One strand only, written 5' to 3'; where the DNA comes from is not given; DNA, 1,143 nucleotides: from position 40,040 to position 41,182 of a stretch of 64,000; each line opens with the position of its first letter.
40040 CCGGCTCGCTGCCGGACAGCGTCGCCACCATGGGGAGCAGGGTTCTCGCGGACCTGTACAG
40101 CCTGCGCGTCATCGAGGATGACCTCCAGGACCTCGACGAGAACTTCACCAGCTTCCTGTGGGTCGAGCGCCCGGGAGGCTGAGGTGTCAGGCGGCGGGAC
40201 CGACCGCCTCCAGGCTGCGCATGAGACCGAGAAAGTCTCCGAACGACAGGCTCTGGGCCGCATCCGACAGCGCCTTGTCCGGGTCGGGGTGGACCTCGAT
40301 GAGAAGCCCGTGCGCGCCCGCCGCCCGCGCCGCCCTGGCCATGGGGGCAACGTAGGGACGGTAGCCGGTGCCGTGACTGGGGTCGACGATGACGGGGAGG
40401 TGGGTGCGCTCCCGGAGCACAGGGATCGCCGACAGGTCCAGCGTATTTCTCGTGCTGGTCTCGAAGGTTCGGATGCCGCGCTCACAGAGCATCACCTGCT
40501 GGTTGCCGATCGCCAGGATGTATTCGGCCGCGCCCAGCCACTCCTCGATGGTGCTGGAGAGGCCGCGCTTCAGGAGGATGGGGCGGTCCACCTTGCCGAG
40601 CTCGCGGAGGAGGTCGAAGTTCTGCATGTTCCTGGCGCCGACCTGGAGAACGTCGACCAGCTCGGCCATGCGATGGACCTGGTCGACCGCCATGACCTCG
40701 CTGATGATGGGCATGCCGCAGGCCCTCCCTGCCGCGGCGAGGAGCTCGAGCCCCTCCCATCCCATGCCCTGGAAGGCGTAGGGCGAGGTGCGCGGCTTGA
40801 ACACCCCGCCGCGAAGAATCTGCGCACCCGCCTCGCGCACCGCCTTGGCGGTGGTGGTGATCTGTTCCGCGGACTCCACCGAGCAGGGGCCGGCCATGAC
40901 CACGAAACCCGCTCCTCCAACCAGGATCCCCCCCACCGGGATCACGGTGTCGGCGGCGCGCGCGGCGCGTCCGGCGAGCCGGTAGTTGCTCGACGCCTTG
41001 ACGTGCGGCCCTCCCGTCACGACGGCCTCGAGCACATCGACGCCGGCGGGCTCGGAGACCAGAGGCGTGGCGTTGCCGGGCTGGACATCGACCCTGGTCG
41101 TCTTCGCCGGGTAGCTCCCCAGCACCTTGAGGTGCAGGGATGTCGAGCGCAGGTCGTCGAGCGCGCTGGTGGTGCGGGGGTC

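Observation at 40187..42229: Single polypeptide joining chorismate mutase, prephenate dehydratase, ACT and DAHP synthase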

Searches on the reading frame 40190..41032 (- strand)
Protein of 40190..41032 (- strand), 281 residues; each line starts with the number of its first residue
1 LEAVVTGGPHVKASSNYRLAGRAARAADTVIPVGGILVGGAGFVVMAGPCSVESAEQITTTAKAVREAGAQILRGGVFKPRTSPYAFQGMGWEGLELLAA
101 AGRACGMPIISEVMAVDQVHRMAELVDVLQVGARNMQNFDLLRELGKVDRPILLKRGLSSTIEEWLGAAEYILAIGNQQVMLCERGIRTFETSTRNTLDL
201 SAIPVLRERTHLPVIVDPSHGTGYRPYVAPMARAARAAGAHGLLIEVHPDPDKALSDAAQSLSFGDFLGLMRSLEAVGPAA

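Call 21: search_solved_structures(query=window:40190-41032:-, max_evalue=1e-30, show_alignments=5)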
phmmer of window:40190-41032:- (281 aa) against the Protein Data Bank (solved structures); distinct sequences matched with E-value up to 1e-30: 10.
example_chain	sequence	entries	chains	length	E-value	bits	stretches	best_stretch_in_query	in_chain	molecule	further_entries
4grs_A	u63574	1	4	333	1e-93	317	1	12-278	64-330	Phospho-2-dehydro-3-deoxyheptonate aldolase, 2-dehydro-3-deoxyphosphoheptonate aldolase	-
1vs1_A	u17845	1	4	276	1.6e-92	313.1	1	17-274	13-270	3-deoxy-7-phosphoheptulonate synthase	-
1zco_A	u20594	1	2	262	2.1e-90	306.2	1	29-278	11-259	2-dehydro-3-deoxyphosphoheptonate aldolase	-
4c1k_A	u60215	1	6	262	5.1e-90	304.9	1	29-278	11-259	2-DEHYDRO-3-DEOXYPHOSPHOHEPTONATE ALDOLASE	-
1rzm_A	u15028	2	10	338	8.5e-90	304.1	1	12-277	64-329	Phospho-2-dehydro-3-deoxyheptonate aldolase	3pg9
1vr6_A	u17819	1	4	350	9.3e-90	304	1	12-277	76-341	Phospho-2-dehydro-3-deoxyheptonate aldolase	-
4c1l_A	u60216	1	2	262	3.5e-89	302.1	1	29-278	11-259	2-dehydro-3-deoxyphosphoheptonate aldolase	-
3pg8_A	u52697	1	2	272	4.5e-89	301.8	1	17-277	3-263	Phospho-2-dehydro-3-deoxyheptonate aldolase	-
3nvt_A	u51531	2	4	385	1.3e-85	290.5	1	17-268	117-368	3-deoxy-D-arabino-heptulosonate 7-phosphate synthase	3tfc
5j6f_A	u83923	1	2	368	2.1e-83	283.2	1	19-275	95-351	3-deoxy-D-arabino-heptulosonate 7-phosphate synthase, chorismate mutase-isozyme 3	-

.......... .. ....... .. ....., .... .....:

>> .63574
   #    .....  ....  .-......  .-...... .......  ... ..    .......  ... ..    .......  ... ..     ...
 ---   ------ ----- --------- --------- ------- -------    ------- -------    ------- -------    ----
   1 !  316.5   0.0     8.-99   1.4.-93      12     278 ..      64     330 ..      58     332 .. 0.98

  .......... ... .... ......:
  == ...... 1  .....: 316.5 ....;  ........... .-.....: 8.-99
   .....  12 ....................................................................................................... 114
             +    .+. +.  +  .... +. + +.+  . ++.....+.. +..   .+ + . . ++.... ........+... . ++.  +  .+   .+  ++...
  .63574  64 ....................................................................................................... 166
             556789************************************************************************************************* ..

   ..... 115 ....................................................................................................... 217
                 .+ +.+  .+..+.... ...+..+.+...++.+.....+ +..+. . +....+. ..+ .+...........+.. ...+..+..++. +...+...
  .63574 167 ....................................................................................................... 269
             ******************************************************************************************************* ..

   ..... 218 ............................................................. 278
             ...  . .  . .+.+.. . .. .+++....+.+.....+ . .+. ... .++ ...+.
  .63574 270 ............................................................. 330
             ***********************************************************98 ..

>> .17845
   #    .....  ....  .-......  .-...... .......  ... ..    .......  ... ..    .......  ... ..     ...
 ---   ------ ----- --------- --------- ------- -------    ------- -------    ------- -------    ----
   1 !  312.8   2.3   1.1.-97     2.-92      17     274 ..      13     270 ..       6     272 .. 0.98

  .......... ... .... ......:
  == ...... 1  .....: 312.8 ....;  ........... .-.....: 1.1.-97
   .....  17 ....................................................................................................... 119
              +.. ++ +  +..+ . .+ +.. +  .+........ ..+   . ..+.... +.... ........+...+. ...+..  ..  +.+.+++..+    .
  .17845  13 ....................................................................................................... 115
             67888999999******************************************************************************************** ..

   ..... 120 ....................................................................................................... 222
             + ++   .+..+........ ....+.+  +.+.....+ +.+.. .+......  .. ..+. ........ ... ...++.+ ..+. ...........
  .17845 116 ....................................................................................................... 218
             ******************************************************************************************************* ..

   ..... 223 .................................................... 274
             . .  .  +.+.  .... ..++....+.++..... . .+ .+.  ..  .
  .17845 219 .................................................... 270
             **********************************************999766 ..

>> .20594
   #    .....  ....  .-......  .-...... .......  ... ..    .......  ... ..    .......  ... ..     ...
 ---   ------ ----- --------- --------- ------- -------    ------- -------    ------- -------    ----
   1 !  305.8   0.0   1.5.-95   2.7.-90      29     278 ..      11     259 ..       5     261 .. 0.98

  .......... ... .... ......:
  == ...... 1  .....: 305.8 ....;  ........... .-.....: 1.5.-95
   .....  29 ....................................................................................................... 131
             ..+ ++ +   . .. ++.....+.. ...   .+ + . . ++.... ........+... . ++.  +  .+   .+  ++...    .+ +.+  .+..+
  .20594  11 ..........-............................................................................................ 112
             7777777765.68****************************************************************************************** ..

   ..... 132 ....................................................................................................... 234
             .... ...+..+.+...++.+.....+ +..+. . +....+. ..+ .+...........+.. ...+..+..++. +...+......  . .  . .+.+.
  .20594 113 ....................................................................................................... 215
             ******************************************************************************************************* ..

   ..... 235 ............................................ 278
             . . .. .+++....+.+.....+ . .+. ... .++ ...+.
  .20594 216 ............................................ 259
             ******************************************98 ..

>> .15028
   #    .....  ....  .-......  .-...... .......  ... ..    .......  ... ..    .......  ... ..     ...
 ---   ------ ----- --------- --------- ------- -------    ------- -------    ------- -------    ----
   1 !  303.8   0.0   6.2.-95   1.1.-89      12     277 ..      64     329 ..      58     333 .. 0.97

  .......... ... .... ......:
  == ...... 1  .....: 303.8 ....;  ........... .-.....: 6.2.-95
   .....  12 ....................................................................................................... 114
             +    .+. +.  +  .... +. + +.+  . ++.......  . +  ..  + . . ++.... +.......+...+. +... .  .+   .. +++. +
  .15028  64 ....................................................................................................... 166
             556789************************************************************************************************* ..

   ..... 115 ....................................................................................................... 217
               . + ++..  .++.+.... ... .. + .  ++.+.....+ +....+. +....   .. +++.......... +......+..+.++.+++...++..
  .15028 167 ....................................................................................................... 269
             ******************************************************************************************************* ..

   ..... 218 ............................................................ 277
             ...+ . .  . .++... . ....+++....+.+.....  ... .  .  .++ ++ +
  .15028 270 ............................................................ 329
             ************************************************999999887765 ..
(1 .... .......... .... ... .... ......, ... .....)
